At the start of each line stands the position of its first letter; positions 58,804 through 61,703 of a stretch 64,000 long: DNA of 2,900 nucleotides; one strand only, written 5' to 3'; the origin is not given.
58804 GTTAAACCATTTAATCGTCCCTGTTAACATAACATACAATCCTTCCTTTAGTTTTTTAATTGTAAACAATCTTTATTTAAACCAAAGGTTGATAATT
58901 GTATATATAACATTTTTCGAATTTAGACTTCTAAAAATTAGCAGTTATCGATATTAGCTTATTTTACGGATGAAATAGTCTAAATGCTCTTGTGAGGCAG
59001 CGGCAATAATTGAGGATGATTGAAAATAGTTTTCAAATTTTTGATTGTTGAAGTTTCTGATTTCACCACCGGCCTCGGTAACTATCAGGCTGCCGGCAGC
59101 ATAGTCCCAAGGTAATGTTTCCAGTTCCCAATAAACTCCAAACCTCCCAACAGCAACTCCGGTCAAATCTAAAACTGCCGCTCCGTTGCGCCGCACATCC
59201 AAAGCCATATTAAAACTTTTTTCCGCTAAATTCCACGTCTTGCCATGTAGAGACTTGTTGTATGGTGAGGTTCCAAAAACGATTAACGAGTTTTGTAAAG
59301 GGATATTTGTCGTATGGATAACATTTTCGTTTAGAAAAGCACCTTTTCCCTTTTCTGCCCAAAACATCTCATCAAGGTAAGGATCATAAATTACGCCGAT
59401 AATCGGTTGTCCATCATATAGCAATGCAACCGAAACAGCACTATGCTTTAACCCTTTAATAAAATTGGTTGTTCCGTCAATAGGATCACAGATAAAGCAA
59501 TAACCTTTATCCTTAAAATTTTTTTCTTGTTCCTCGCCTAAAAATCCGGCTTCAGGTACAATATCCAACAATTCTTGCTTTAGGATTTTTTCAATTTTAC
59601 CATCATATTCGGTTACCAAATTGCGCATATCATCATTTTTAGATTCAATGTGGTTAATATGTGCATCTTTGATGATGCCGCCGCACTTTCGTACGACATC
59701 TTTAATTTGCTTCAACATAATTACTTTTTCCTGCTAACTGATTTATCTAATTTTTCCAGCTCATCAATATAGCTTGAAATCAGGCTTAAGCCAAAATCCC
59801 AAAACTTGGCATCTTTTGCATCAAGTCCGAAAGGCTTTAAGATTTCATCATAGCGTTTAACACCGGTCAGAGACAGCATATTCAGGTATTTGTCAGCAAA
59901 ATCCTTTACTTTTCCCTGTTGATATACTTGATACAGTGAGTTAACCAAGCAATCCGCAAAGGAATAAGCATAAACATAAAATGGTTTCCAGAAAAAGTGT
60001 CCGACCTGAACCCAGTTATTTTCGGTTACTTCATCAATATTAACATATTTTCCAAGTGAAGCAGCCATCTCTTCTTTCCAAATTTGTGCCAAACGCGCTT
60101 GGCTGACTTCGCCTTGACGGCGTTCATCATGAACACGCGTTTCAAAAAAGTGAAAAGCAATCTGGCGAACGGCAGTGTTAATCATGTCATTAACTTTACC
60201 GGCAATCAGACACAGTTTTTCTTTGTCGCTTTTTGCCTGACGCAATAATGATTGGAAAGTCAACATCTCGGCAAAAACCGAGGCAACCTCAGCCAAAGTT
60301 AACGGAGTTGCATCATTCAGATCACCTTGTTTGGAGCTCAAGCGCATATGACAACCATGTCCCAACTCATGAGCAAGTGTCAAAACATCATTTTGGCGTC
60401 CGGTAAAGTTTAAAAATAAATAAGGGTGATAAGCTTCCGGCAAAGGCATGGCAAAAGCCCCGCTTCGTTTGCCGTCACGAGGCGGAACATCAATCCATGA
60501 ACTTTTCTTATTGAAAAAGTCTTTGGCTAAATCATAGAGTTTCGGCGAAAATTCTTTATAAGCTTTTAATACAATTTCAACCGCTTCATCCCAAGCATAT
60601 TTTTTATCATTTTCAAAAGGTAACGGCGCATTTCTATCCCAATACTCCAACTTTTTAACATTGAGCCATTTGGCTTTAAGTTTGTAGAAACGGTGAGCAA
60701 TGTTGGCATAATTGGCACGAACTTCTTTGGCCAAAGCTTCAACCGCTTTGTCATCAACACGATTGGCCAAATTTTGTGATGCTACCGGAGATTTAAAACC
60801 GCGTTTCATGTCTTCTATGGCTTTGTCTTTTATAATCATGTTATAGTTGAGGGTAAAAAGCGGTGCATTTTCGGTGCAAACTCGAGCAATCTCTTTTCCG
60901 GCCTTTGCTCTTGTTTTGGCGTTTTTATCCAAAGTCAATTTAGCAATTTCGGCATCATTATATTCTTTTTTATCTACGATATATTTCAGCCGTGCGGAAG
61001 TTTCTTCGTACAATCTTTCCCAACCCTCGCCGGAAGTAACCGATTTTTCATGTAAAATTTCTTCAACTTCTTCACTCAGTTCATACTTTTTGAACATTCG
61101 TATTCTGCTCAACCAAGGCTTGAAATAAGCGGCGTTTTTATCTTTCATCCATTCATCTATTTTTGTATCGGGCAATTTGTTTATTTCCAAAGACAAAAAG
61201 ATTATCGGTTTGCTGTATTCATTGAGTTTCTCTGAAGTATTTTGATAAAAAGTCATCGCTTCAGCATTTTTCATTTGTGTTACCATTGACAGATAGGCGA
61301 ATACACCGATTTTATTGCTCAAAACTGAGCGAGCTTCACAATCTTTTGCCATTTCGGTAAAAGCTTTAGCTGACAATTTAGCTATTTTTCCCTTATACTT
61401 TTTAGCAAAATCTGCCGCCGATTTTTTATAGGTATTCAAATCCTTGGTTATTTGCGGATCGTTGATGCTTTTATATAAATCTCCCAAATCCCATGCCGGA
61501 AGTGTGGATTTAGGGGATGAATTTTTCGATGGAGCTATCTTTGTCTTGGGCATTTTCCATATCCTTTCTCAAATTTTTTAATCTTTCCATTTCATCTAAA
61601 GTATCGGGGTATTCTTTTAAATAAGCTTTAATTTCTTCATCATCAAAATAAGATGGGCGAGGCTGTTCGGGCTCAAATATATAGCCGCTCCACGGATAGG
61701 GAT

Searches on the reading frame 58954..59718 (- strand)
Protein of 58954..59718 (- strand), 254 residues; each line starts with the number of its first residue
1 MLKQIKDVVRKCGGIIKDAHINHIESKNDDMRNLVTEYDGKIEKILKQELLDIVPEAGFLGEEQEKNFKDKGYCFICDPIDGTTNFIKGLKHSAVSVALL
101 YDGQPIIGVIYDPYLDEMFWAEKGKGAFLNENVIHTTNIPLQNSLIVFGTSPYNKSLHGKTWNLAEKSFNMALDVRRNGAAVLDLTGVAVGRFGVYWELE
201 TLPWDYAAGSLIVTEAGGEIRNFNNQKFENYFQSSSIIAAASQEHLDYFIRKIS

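Call 24: search_protein_families(library=pfam, proteins=[window:58954-59718:-], max_evalue=0.001)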
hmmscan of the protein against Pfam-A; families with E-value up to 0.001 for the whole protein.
window:58954-59718:- (254 aa): 1 family
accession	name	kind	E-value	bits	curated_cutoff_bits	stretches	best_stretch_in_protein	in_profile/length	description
PF00459.30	Inositol_P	-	1.3e-58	199.1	27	1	6-252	10-265/271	Inositol monophosphatase family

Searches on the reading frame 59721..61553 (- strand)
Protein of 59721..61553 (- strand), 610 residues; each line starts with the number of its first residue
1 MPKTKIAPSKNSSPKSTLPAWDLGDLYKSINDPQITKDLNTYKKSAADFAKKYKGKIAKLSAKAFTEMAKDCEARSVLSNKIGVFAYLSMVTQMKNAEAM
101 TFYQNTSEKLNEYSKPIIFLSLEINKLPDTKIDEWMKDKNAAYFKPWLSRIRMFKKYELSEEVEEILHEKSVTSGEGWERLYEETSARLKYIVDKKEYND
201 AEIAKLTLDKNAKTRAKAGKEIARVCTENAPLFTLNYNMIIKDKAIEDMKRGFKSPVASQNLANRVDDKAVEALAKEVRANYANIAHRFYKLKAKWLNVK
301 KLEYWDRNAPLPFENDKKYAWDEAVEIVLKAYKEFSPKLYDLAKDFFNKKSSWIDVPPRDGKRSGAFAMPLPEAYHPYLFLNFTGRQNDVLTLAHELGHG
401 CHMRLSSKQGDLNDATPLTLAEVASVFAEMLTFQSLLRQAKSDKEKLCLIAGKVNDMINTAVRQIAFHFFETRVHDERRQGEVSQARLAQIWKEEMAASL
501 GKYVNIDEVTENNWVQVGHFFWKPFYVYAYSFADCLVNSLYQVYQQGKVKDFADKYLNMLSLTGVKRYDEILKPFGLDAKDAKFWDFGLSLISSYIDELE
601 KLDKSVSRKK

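Call 24: search_protein_families(library=pfam, proteins=[window:59721-61553:-], max_evalue=0.001)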
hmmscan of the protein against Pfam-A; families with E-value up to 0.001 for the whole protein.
window:59721-61553:- (610 aa): 2 families
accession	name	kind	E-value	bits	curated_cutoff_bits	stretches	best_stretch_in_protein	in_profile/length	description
PF01432.26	Peptidase_M3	-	2.8e-38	132.9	27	1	208-586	4-452/457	Peptidase family M3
PF08439.15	Peptidase_M3_N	-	8.3e-18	64.8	25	1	123-191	1-70/70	Oligopeptidase F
